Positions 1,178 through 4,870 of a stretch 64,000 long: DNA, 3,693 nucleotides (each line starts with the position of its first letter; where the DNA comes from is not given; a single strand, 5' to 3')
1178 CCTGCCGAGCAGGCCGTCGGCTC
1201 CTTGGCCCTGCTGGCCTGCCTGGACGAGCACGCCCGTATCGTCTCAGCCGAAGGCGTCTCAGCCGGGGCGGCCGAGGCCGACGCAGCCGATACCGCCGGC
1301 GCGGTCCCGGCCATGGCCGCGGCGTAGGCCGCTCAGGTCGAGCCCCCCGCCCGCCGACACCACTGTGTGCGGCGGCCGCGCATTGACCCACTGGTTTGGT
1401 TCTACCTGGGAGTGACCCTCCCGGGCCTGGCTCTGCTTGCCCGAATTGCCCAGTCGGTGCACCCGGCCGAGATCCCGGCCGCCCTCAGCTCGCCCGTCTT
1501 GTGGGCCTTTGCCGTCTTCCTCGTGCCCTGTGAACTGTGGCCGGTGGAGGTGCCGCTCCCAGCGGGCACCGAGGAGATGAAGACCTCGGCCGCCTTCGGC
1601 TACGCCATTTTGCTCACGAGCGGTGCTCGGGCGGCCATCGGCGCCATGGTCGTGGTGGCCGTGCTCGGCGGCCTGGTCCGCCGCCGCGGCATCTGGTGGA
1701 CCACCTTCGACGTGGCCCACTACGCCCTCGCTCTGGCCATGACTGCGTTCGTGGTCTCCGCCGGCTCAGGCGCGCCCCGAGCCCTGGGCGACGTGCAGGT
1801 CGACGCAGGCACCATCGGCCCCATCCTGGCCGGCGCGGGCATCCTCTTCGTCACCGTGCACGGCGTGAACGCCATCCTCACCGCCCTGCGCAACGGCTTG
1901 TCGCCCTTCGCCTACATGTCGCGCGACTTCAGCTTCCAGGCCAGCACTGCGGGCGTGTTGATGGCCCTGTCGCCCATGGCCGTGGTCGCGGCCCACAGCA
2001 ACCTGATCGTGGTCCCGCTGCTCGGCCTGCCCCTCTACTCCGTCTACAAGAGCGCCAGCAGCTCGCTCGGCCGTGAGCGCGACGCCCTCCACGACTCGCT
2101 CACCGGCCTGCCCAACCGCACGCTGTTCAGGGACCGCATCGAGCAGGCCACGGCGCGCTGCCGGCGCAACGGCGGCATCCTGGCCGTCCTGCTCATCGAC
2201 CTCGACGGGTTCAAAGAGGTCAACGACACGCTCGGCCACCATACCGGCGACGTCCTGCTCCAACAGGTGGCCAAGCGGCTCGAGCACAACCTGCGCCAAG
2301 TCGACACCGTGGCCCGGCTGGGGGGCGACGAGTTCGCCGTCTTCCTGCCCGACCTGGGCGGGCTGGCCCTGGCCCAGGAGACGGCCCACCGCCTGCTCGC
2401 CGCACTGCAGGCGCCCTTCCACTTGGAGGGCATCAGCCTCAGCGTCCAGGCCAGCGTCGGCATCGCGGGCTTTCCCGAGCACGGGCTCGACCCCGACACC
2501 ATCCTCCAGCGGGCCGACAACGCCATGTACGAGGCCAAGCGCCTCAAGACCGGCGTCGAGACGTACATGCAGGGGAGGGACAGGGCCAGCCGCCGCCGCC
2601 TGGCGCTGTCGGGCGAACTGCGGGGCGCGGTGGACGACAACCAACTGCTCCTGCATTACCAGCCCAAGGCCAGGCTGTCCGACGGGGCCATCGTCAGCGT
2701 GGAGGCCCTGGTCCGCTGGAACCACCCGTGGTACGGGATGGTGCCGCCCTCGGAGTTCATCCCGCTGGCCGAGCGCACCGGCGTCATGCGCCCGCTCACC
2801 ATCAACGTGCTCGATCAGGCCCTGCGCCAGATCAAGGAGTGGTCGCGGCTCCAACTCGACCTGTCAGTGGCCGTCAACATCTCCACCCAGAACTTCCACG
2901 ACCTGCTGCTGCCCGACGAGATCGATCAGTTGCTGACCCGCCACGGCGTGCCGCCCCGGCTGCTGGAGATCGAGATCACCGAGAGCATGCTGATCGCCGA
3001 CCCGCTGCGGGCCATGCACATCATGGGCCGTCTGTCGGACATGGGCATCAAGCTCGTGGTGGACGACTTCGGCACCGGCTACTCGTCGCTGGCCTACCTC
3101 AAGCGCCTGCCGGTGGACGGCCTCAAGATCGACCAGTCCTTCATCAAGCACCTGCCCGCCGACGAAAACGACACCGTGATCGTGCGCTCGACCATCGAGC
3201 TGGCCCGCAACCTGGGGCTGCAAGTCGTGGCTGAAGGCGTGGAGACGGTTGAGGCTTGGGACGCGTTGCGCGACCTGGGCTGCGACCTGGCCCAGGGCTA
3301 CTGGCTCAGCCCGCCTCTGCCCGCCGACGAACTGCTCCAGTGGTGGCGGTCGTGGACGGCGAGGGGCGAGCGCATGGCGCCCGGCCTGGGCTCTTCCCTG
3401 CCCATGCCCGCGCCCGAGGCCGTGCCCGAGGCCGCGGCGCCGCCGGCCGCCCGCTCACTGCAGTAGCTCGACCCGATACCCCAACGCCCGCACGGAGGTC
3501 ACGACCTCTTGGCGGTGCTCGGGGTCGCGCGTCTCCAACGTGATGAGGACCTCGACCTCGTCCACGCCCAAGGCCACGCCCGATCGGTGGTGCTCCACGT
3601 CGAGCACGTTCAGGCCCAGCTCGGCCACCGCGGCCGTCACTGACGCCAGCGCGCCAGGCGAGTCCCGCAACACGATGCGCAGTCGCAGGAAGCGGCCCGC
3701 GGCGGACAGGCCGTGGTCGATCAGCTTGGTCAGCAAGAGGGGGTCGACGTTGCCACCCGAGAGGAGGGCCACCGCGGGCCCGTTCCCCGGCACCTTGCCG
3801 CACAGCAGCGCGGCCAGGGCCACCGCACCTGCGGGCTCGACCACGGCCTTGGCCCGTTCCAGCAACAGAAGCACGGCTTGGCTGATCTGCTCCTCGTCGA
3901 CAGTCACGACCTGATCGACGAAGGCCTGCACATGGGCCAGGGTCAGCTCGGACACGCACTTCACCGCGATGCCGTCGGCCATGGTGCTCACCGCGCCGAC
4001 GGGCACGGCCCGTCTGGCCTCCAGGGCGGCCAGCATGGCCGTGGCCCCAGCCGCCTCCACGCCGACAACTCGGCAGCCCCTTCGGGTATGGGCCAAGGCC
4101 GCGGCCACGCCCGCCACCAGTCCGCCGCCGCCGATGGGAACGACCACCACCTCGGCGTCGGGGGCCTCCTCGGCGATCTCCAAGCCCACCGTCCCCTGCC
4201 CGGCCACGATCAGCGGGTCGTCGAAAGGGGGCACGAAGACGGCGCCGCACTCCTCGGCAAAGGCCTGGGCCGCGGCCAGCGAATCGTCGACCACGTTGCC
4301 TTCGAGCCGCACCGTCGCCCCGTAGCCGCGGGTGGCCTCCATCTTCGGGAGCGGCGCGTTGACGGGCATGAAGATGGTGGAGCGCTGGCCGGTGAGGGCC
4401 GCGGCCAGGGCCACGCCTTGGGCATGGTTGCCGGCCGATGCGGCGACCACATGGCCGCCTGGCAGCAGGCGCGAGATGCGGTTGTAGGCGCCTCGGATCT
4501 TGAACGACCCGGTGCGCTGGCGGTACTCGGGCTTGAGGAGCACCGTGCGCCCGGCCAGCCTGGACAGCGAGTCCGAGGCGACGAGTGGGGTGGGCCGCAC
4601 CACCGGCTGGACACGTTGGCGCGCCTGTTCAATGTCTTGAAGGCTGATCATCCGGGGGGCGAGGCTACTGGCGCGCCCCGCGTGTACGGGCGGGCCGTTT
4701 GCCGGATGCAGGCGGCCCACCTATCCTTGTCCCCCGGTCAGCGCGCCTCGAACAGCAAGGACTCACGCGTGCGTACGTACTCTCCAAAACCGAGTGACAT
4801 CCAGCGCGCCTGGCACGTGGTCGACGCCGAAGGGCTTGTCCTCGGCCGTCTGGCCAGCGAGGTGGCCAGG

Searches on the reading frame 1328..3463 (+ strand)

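Call 58: search_protein_families(library=pfam, proteins=[window:1328-3463:+], max_evalue=0.00001)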
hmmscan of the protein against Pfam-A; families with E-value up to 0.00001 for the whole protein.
window:1328-3463:+ (712 aa): 2 families
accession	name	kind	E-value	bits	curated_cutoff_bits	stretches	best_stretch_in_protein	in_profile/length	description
PF00563.25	EAL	-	6.7e-73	245.4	31.3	1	430-663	3-236/236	EAL domain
PF00990.26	GGDEF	-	3e-49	167.3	23.8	1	253-406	1-157/161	Diguanylate cyclase, GGDEF domain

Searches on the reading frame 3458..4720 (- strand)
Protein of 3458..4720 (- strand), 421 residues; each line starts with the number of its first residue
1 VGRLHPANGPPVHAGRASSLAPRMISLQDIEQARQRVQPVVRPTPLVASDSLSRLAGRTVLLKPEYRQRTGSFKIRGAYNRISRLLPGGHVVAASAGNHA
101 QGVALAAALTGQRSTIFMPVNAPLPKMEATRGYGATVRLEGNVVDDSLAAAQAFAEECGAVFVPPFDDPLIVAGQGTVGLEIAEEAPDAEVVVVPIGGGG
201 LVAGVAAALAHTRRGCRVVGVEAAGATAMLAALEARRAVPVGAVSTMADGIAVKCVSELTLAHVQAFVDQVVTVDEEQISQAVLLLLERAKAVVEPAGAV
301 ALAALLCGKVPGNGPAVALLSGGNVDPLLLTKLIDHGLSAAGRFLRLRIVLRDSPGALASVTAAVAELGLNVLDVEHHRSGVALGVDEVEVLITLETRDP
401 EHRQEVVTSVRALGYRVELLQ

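Call 58: search_protein_families(library=pfam, proteins=[window:3458-4720:-], max_evalue=0.00001)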
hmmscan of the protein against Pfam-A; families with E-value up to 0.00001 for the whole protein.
window:3458-4720:- (421 aa): 2 families
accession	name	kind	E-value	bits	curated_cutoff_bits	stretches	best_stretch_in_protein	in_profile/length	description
PF00291.31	PALP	-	8.7e-76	255.5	35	1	38-322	2-295/295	Pyridoxal-phosphate dependent enzyme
PF01842.31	ACT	-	3.9e-08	33.3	27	1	347-406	3-60/66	ACT domain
